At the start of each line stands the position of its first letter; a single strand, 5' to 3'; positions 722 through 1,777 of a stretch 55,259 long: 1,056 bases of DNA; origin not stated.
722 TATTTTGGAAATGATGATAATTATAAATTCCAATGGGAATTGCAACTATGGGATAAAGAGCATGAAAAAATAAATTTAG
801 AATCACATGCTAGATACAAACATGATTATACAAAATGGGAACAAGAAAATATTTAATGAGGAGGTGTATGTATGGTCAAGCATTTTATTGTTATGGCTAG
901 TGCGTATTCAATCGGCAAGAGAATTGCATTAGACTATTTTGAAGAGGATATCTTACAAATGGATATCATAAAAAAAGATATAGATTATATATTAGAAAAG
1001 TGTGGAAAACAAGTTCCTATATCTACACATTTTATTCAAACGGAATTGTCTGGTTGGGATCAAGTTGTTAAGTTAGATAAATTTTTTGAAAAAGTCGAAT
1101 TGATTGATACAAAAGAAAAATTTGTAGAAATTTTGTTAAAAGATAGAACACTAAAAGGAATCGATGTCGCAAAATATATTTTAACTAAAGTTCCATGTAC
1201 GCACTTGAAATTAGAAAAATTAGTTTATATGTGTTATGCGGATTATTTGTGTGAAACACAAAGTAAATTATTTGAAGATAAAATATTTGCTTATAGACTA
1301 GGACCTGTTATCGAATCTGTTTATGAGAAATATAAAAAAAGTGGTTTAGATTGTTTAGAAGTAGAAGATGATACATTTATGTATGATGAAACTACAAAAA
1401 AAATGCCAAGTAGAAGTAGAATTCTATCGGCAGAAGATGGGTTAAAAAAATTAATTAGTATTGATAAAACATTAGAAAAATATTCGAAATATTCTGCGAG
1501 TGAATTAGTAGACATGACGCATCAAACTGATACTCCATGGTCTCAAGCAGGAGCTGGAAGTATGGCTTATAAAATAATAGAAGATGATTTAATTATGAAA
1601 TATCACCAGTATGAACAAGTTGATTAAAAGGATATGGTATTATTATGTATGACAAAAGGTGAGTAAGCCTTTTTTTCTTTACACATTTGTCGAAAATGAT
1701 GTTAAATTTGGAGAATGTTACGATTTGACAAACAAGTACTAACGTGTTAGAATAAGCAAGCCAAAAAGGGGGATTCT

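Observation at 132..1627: toxSAS-like RelA/SpoT toxin paired with a Panacea (DUF4065) antitoxin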

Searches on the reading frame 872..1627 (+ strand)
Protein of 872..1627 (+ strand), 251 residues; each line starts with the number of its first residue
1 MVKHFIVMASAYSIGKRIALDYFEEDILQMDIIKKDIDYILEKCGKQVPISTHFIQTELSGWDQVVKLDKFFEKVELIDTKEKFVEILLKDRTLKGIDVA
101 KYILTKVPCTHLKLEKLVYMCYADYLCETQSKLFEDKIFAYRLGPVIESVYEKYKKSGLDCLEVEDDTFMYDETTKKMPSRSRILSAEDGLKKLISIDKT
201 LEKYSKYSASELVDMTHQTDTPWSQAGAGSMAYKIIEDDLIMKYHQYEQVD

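Call 4: search_protein_families(library=ncbifam, proteins=[window:872-1627:+], max_evalue=1)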
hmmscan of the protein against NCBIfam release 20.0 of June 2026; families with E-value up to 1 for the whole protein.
window:872-1627:+ (251 aa): 1 family
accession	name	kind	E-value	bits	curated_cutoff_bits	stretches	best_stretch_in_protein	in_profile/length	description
NF047745.1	SocA_antitoxin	equivalog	1.9e-19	70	190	1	106-250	18-160/176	type VI toxin-antitoxin system SocA family antitoxin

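Call 5: search_protein_families(library=pfam, proteins=[window:872-1627:+], max_evalue=1)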
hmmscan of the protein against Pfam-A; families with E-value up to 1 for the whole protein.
window:872-1627:+ (251 aa): 2 families
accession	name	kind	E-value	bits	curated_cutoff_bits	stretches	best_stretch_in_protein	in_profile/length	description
PF13274.11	SocA_Panacea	-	6.5e-15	56.5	25.7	1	114-223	1-112/113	Antitoxin SocA-like, Panacea domain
PF10245.14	MRP-S22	-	0.072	13.3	25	1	69-108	57-96/243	Mitochondrial 28S ribosomal protein S22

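Call 6: search_protein_families(library=padloc, proteins=[window:872-1627:+], max_evalue=1)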
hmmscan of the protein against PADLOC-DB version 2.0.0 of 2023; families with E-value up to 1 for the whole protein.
window:872-1627:+ (251 aa): 0 families

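Call 7: search_protein_families(library=phrogs, proteins=[window:872-1627:+], max_evalue=1)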
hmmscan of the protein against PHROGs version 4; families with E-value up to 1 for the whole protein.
window:872-1627:+ (251 aa): 5 families
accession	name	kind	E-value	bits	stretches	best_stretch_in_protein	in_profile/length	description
phrog_10390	-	unknown function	2.9e-40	139.6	1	1-249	39-295/299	-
phrog_1281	-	unknown function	2.8e-30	106.5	1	95-247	9-153/195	-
phrog_9939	-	unknown function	0.22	13.1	1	50-91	14-54/95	-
phrog_7706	-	unknown function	0.31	12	1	15-33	9-27/60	-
phrog_21705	-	unknown function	0.4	11.2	1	3-102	3-102/184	-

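Call 34: find_homologous_proteins(query=window:872-1624:+)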
Query window:872-1624:+ (251 aa): 486 proteins with E <= 0.001 among 2127 candidates; the best 120 are listed.
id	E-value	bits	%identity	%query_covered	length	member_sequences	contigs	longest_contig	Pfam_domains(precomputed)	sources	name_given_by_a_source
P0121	1.3e-159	547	100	100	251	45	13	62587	PF13274.12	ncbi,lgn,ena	-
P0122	6.2e-140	483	86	99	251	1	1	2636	PF13274.12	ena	-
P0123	2.3e-136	471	84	100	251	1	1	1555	PF13274.12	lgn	-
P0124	7.1e-136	469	85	100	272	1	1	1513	PF13274.12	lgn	-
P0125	3.5e-131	454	81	100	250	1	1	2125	PF13274.12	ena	-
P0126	1.5e-129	449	80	100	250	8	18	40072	PF13274.12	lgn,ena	-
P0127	1.8e-129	448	80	100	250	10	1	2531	PF13274.12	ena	-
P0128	2.8e-128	445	81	100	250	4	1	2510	PF13274.12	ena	-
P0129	3.3e-128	444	80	100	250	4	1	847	PF13274.12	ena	-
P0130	1.6e-123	429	78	100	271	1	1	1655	PF13274.12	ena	-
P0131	6.2e-123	427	78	99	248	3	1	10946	PF13274.12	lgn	-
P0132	2.7e-122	425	77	100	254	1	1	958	PF13274.12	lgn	-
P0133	9.8e-122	423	76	100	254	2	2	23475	PF13274.12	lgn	-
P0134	1.9e-120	419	76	100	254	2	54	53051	PF13274.12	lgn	-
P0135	2.5e-119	415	73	100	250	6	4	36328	PF13274.12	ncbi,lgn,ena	-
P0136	4.0e-117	408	72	100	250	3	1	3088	PF13274.12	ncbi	-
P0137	7.1e-117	407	73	100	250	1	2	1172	PF13274.12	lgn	-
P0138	8.0e-116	404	73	100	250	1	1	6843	PF13274.12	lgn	-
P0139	1.6e-115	403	72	100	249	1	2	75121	PF13274.12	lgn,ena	-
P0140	2.0e-115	403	71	99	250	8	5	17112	PF13274.12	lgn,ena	-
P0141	8.6e-115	400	70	100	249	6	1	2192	PF13274.12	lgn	-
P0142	3.4e-113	395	70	100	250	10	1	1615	PF13274.12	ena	-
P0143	3.6e-113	395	70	97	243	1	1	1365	PF13274.12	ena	-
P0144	4.3e-112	392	69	100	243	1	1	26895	PF13274.12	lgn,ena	-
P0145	6.3e-112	391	70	100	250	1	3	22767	PF13274.12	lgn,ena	-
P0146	4.2e-111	388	68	100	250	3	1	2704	PF13274.12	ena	-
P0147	1.2e-110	387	69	99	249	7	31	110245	PF13274.12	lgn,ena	-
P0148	2.3e-110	386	68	99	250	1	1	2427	PF13274.12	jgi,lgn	jgi:uncharacterized phage-associated protein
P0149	6.1e-110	385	71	100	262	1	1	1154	PF13274.12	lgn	-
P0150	1.9e-109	383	70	97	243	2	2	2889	PF13274.12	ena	-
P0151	5.9e-109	381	69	99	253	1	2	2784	PF13274.12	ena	-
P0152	1.3e-108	380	68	100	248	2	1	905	PF13274.12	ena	-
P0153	1.4e-108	380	68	100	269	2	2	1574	PF13274.12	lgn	-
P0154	1.5e-108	380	68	100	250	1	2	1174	PF13274.12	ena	-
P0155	6.1e-108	378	67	100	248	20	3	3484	PF13274.12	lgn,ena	-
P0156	9.8e-108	377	71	99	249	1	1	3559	PF13274.12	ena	-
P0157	1.1e-107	377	67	99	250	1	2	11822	PF13274.12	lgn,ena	-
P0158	2.3e-107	376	70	100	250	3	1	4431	PF13274.12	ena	-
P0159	5.7e-107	375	67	100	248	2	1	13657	PF13274.12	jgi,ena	-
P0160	7.0e-107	375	67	100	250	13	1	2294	PF13274.12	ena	-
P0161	7.7e-107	374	68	100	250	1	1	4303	PF13274.12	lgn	-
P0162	1.6e-106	373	68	100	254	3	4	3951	PF13274.12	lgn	-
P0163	2.8e-106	373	69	99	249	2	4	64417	PF13274.12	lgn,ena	-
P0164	1.2e-105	370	69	99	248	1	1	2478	PF13274.12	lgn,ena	-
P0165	1.5e-105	370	67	100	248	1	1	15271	PF13274.12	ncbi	-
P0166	2.0e-105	370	64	100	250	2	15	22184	PF13274.12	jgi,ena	-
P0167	2.9e-104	366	67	100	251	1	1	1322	PF13274.12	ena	-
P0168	3.1e-104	366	66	100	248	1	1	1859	PF13274.12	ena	-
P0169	3.4e-104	366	65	100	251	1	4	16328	PF13274.12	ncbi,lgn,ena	-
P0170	4.0e-104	366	65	100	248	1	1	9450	PF13274.12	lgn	-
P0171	1.3e-103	364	63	100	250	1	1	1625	PF13274.12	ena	-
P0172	2.1e-103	363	65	99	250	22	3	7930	PF13274.12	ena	-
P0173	8.0e-103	361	64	100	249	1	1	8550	PF13274.12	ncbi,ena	-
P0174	1.1e-102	361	67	99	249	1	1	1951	PF13274.12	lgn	-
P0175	1.6e-102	360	65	99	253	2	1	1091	PF13274.12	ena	-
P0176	1.8e-102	360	65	99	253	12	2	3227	PF13274.12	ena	-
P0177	2.6e-102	360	64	100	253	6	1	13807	PF13274.12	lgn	-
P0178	1.5e-101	357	65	100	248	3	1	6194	PF13274.12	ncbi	-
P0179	1.2e-100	354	65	100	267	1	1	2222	PF13274.12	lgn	-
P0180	3.7e-100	353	65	100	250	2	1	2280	PF13274.12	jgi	jgi:uncharacterized phage-associated protein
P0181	8.4e-100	351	63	99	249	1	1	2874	PF13274.12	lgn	-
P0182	9.2e-100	351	63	100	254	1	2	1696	PF13274.12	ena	-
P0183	1.0e-99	351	65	99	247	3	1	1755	PF13274.12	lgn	-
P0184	2.2e-99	350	64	100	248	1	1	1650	PF13274.12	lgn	-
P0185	7.2e-99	348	62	100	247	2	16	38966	PF13274.12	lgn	-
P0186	1.5e-98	347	64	100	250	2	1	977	PF13274.12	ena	-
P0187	7.4e-98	345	66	99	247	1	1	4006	PF13274.12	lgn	-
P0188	3.0e-97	343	61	100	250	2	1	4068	PF13274.12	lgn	-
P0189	5.4e-97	342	62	100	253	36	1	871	PF13274.12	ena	-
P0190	6.8e-97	342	63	99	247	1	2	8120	PF13274.12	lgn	-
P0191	5.7e-96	339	63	99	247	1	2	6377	PF13274.12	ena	-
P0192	1.1e-95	338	61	99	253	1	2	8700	PF13274.12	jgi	-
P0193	5.9e-95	335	63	99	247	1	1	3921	PF13274.12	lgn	-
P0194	8.9e-95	335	61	98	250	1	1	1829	PF13274.12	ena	-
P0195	1.4e-94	334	61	99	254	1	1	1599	PF13274.12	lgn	-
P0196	1.6e-94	334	62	100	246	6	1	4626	PF13274.12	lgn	-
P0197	2.4e-94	333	61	99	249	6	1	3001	PF13274.12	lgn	-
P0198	4.0e-94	333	60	99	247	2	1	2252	PF13274.12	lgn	-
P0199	4.8e-94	332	61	100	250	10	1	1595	PF13274.12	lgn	-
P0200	6.7e-94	332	63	99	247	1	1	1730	PF13274.12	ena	-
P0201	9.2e-94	332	61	100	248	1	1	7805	PF13274.12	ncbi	-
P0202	1.4e-93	331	60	99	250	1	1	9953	PF13274.12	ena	-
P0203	3.4e-92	326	61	99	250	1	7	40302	PF13274.12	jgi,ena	-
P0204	5.3e-92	326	61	99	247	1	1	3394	PF13274.12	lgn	-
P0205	3.3e-91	323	57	100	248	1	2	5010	PF13274.12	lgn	-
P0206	5.6e-91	322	61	99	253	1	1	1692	PF13274.12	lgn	-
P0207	4.6e-90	319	58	100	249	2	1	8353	PF13274.12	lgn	-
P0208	7.1e-90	319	59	98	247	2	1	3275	PF13274.12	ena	-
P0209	1.0e-89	318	58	99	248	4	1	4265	PF13274.12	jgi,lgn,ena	-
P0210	2.0e-89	317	57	99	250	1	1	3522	PF13274.12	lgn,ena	-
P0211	1.1e-88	315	58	99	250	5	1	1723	PF13274.12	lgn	-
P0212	1.8e-88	314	58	100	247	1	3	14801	PF13274.12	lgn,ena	-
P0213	7.5e-87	309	58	98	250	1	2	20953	PF13274.12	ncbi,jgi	jgi:uncharacterized phage-associated protein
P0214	1.3e-85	305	56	100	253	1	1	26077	PF13274.12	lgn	-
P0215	1.3e-85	305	57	100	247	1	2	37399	PF13274.12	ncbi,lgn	-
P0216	1.4e-85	305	55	100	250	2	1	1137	PF13274.12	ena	-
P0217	1.4e-85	305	57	99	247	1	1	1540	PF13274.12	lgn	-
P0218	4.4e-85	303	56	99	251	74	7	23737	PF13274.12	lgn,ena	-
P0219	1.1e-84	302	54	100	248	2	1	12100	PF13274.12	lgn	-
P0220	1.2e-84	302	55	98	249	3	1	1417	PF13274.12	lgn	-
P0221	2.3e-84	301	55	99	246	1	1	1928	PF13274.12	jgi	-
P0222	2.9e-84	300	57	99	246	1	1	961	PF13274.12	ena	-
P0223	9.4e-84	299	56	100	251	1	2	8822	PF13274.12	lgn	-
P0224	1.4e-83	298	56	99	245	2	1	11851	PF13274.12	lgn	-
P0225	6.5e-83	296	56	99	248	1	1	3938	PF13274.12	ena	-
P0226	6.0e-82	293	56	99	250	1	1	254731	PF13274.12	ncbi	-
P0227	1.3e-81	292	55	100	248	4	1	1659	PF13274.12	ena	-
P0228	1.6e-81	292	57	99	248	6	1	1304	PF13274.12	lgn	-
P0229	5.0e-81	290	54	100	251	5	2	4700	PF13274.12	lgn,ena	-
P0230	1.2e-80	289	53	100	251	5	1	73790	PF13274.12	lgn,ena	-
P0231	6.0e-80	286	55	98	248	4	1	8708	PF13274.12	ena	-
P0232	1.3e-79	285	53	99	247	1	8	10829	PF13274.12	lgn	-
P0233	1.4e-79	285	54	100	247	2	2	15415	PF13274.12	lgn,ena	-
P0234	2.9e-79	284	55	99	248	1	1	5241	PF13274.12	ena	-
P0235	4.2e-79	284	55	98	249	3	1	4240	PF13274.12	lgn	-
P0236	4.4e-79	284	51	100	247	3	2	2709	PF13274.12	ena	-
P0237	6.5e-79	283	52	100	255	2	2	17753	PF13274.12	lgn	-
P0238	1.2e-78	282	53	100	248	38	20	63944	PF13274.12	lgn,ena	-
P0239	1.8e-78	282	55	96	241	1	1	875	PF13274.12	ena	-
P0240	1.8e-78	282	55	100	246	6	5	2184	PF13274.12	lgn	-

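Call 35: find_encoding_contigs(protein=P0121, flank=10000, max_places=10)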
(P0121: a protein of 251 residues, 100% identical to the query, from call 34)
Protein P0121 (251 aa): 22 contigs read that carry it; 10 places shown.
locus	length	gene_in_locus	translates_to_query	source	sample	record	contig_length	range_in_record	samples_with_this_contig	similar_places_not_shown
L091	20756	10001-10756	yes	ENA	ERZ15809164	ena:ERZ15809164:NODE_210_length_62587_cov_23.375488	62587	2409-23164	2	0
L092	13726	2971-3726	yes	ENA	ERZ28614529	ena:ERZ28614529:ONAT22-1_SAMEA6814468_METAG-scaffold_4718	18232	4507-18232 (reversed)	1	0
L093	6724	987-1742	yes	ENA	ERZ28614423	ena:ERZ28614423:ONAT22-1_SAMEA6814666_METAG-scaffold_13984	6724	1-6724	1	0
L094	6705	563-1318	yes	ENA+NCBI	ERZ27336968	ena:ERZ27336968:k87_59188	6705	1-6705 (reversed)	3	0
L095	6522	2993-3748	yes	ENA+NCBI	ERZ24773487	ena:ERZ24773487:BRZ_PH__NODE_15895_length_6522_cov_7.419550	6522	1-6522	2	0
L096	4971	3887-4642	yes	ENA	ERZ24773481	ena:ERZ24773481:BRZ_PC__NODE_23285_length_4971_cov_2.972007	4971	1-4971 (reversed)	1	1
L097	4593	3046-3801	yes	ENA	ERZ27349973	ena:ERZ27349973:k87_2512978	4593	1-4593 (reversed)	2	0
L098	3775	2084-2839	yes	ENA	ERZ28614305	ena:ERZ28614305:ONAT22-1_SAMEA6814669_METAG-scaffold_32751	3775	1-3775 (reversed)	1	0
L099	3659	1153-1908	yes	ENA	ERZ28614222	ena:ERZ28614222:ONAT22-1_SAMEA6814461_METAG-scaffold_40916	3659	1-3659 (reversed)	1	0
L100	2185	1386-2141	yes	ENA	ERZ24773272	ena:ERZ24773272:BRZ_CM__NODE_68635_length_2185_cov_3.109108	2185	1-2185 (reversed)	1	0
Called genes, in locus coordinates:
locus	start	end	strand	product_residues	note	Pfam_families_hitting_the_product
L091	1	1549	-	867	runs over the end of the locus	PF02415:Chlam_PMP (faint)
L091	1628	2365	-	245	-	PF02517:Rce1-like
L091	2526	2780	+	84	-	PF02576:RimP_N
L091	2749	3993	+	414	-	PF08529:NusA_N, PF00575:S1 (weak), PF13184:KH_NusA_1st, PF26594:KH_NusA_2nd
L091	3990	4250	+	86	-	PF04296:YlxR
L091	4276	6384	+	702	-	PF04760:IF2_N (weak), PF00025:Arf (faint), PF04760:IF2_N, PF00009:GTP_EFTU, PF01926:MMR_HSR1, PF22042:EF-G_D2, PF11987:IF-2, PF03144:GTP_EFTU_D2 (weak)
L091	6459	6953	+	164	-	-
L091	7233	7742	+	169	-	-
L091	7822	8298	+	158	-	-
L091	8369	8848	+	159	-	-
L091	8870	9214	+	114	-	PF02033:RBFA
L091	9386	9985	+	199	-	PF04607:RelA_SpoT (weak)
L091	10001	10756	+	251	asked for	PF13274:SocA_Panacea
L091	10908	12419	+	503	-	-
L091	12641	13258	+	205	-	PF00702:Hydrolase, PF13419:HAD_2, PF13242:Hydrolase_like (weak)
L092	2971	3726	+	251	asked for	PF13274:SocA_Panacea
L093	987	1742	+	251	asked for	PF13274:SocA_Panacea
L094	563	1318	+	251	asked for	PF13274:SocA_Panacea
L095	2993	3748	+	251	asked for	PF13274:SocA_Panacea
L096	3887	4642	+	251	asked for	PF13274:SocA_Panacea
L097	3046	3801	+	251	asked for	PF13274:SocA_Panacea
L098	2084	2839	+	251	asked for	PF13274:SocA_Panacea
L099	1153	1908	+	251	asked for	PF13274:SocA_Panacea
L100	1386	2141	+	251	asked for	PF13274:SocA_Panacea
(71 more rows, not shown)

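Call 49: predict_structure(alignment_id=A2)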
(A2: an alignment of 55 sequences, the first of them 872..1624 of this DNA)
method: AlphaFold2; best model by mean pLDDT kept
length: 251 residues; sequences in the alignment: 55
mean_pLDDT: 91.5   pTM: 0.86
mean pLDDT of the five models: 91.5, 91.4, 90.4, 90.3, 89.9
residues with pLDDT >= 90: 203; 70-90: 31; 50-70: 10; < 50: 7
segments of 3 or more residues with pLDDT < 50: 157-163
pLDDT, mean of each block of 10 residues (from residue 1): 96 93 93 96 91 95 96 96 96 96 96 96 98 97 93 67 62 91 93 98 96 93 85 86 91 56
secondary structure, 60 per line:
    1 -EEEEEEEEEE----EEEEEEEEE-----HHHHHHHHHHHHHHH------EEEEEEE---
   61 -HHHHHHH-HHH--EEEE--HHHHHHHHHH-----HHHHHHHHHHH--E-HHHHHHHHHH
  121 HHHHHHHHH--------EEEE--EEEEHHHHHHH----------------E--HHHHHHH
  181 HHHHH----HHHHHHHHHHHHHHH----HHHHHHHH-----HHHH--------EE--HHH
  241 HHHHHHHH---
elements in order: E2-11 E16-24 H30-44 E51-57 H62-68 E75-78 H81-90 H96-106 H111-129 E138-141 E144-147 H148-154 H174-185 H190-204 H209-216 H222-225 H238-248

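Call 53: fold_search(model_id=the predicted structure, library=pdb)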
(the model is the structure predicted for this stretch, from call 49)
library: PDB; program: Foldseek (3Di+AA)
matches with E <= 10: 87; with E <= 0.001: 0
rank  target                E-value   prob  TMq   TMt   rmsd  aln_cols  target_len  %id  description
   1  7yk3_B                2.2e-02  0.87  0.29  0.37  10.1       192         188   16  Crystal structure of DarTG toxin-antitoxin complex from Mycobacterium tuberculosis (released 2023-05-31)
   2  7yk3_D                4.5e-02  0.92  0.34  0.42   8.4       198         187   12  Crystal structure of DarTG toxin-antitoxin complex from Mycobacterium tuberculosis (released 2023-05-31)
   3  8pu2                  1.3e-01  0.94  0.22  0.55   4.5        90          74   11  Structure of the antitoxin ATfaRel2 (released 2024-07-24)
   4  8pu1_A                3.4e-01  0.66  0.18  0.47   5.8        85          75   12  Structure of the toxin/antitoxin complex FaRel/ATfaRel2 with APCPP (released 2024-07-24)
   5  4ev1                  2.1e+00  0.12  0.18  0.19   6.3       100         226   12  Anabaena Tic22 (protein transport) (released 2012-05-16)
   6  4f2d_A                2.1e+00  0.09  0.17  0.11   8.2       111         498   13  Crystal Structure of Escherichia coli L-arabinose Isomerase (ECAI) complexed with Ribitol (released 2012-05-30)
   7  4r1q_D                3.1e+00  0.07  0.17  0.10   7.7       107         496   11  Crystal Structure of Thermophilic Geobacillus kaustophilus L-Arabinose isomerase in complex with L-arabitol (released 2015-08-12)
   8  8zf2_B                3.3e+00  0.03  0.18  0.22  14.2       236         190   12  Quorum Sensing master regulator HapR of Photobacterium marinum (released 2025-05-07)
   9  6c4t                  3.3e+00  0.01  0.12  0.09  15.6       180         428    6  Staphylopine dehydrogenase (SaODH) - NADP+ bound (released 2018-04-11)
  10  7ohp_S                3.5e+00  0.06  0.12  0.16  11.4       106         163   17  Nog1-TAP associated immature ribosomal particles from S. cerevisiae after rpL25 expression shut down, population A (released 2021-11-03)
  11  3eub_C                3.9e+00  0.07  0.11  0.04   8.1        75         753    8  Crystal Structure of Desulfo-Xanthine Oxidase with Xanthine (released 2009-01-27)
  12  7o4l_W                4.3e+00  0.02  0.11  0.09  14.3        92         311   11  Yeast TFIIH in the expanded state within the pre-initiation complex (released 2021-06-16)
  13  7pzy_0                4.6e+00  0.05  0.12  0.16   6.7        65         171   18  Structure of the vacant Candida albicans 80S ribosome (released 2022-05-18)
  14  1cqx_A                4.6e+00  0.04  0.09  0.06   9.8        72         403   11  Crystal structure of the flavohemoglobin from Alcaligenes eutrophus at 1.75 A resolution (released 1999-08-31)
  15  8vud_A                4.6e+00  0.03  0.10  0.13   9.8        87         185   16  Crystal structure of APOBEC3F-CD1 (released 2025-07-30)
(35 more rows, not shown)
